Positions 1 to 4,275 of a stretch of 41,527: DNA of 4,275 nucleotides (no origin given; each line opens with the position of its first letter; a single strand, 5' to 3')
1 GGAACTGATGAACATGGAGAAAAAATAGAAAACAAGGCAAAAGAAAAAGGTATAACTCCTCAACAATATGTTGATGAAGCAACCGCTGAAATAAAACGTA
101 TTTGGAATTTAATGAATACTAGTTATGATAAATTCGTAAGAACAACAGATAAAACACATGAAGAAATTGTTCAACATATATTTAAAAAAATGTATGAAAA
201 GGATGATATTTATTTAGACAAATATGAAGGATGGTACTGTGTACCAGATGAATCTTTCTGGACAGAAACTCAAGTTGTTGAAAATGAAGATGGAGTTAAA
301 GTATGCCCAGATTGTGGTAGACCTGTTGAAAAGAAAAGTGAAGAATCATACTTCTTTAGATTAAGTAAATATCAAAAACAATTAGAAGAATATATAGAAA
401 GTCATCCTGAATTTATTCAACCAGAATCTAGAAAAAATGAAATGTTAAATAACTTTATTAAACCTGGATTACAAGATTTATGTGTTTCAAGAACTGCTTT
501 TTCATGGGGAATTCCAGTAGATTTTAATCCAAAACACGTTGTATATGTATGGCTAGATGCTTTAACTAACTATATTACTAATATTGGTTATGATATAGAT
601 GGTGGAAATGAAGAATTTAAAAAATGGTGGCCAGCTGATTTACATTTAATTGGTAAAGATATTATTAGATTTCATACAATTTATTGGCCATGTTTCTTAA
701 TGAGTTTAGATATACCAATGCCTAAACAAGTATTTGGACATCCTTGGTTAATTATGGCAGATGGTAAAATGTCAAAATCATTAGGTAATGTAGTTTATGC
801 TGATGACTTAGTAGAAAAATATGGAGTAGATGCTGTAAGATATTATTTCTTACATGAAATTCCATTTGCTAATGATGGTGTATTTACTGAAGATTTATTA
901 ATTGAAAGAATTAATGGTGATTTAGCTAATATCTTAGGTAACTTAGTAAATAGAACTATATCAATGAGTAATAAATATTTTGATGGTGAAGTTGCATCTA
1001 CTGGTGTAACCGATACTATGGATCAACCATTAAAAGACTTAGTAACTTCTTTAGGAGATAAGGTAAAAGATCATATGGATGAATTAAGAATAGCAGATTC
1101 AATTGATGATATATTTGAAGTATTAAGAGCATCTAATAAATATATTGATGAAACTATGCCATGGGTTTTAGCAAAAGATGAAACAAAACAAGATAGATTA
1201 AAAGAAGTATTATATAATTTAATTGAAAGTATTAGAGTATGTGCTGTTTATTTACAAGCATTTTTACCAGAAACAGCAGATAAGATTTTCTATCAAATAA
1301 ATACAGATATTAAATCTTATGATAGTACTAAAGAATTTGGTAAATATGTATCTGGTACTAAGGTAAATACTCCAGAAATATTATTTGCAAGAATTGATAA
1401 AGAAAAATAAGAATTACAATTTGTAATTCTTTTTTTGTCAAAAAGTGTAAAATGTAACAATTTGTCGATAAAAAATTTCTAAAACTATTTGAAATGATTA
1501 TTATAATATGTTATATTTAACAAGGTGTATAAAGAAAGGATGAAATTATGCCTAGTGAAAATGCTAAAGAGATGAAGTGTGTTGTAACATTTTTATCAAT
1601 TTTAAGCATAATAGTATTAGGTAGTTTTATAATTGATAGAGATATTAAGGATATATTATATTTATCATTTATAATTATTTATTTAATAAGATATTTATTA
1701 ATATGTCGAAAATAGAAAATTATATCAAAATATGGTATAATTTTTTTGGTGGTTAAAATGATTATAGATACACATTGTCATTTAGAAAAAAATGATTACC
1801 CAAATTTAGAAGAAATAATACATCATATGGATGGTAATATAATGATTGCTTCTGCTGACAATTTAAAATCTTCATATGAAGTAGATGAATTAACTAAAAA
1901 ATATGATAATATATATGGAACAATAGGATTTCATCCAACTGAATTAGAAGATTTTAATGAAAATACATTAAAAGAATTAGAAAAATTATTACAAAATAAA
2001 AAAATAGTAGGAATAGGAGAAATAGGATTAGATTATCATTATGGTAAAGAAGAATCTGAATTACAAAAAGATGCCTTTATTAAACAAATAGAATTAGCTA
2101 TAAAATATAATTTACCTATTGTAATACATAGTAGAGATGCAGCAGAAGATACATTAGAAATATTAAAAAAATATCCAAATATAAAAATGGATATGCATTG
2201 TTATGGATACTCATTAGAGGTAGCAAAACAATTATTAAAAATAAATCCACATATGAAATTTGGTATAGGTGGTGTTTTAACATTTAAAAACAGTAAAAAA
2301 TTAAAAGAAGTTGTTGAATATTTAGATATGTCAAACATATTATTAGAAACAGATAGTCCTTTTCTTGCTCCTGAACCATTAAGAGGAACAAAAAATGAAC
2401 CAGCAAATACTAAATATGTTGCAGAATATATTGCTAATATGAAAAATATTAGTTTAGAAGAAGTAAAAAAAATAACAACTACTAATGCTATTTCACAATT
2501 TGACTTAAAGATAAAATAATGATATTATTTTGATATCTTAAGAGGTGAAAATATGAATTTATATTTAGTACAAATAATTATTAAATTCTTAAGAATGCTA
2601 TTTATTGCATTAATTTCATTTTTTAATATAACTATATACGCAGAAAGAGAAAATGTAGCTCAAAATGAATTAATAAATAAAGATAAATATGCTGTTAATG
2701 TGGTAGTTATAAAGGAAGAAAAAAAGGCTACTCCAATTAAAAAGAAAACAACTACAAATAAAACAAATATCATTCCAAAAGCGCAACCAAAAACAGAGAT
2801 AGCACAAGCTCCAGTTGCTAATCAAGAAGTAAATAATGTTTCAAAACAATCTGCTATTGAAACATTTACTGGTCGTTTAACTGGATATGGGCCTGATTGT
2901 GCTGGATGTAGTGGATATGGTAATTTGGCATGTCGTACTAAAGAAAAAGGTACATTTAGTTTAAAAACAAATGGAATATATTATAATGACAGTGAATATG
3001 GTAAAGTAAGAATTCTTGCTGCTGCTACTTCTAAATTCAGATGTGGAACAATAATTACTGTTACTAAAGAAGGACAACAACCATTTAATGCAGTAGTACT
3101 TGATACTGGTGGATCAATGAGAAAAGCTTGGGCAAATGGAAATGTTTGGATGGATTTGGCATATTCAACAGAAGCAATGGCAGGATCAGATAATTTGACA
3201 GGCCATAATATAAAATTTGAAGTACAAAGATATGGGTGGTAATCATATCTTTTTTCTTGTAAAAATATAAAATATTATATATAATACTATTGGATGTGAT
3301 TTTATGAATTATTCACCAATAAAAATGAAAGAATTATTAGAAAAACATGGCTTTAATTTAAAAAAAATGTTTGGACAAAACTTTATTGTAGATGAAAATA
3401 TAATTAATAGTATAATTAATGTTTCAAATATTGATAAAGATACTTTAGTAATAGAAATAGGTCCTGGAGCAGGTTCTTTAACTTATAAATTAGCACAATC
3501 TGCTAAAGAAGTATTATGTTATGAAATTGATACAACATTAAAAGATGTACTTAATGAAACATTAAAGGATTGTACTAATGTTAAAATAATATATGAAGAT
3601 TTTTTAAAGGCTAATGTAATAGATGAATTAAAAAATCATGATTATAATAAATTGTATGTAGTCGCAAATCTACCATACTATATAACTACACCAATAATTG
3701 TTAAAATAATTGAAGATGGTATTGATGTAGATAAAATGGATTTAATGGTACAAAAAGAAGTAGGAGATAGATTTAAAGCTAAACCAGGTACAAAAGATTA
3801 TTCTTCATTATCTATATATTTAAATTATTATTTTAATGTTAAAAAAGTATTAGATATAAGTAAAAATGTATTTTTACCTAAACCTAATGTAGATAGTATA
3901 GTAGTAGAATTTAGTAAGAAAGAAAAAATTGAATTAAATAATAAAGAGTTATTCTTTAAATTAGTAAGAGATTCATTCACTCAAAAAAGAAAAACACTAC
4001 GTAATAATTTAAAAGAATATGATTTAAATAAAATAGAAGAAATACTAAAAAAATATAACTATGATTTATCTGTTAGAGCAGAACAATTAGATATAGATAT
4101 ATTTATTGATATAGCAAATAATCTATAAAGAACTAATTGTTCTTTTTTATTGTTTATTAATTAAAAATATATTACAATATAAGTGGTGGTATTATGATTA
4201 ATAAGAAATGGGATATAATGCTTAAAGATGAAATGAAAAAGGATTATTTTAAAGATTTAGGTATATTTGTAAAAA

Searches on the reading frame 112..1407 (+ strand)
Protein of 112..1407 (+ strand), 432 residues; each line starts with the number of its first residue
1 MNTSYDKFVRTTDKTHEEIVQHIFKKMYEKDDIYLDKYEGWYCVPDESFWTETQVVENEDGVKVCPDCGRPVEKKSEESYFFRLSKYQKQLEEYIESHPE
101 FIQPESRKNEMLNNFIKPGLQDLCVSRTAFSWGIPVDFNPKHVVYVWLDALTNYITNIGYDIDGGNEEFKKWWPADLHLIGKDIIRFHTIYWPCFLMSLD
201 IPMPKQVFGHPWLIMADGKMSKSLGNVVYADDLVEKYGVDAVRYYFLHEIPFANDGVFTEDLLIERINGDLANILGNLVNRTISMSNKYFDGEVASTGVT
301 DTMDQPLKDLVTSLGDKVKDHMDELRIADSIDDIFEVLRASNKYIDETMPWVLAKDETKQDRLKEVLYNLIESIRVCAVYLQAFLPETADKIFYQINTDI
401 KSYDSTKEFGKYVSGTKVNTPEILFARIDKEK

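Call 28: search_protein_families(library=pfam, proteins=[window:112-1407:+], max_evalue=0.001)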
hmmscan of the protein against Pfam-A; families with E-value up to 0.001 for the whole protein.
window:112-1407:+ (432 aa): 4 families
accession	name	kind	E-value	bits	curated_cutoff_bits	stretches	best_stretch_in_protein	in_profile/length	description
PF09334.17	tRNA-synt_1g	-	2.5e-84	283.8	20.1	1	2-282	82-390/391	tRNA synthetases class I (M)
PF00133.28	tRNA-synt_1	-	4.8e-20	72.1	22.7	2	142-247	297-403/414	tRNA synthetases class I (I, L, M and V)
PF19303.5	Anticodon_3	-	1e-10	42.1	23.5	1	303-431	10-138/152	Anticodon binding domain of methionyl tRNA ligase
PF01406.26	tRNA-synt_1e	-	6.5e-06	26.2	27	1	207-249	241-283/301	tRNA synthetases class I (C) catalytic domain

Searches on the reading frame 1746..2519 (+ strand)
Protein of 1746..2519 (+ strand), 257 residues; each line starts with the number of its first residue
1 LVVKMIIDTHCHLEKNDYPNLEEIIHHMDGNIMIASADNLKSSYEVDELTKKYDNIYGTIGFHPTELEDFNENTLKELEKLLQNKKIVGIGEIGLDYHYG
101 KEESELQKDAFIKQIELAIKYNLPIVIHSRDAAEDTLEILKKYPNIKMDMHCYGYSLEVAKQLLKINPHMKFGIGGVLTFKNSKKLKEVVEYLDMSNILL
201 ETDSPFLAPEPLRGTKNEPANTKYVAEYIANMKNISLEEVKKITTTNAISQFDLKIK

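Call 28: search_protein_families(library=pfam, proteins=[window:1746-2516:+], max_evalue=0.001)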
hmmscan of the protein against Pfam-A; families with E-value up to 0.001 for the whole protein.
window:1746-2516:+ (257 aa): 2 families
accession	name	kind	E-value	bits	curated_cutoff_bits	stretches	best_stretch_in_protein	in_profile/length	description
PF01026.27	TatD_DNase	-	6.8e-76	255.4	27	1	7-252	1-252/253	TatD related DNase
PF04909.20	Amidohydro_2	-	6.5e-05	23.3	26.4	1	65-249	85-284/289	Amidohydrolase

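Call 61: find_encoding_contigs(protein=window:1746-2519:+, flank=10000, max_places=2)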
Protein window:1746-2519:+ (257 aa): no gene with exactly this product is on record in the collection.

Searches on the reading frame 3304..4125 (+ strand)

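Call 28: search_protein_families(library=pfam, proteins=[window:3304-4125:+], max_evalue=0.001)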
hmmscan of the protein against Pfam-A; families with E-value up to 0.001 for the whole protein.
window:3304-4125:+ (274 aa): 1 family
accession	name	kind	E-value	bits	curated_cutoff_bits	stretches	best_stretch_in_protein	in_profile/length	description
PF00398.26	RrnaAD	-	3.3e-63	213.7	24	1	17-272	2-259/263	Ribosomal RNA adenine dimethylase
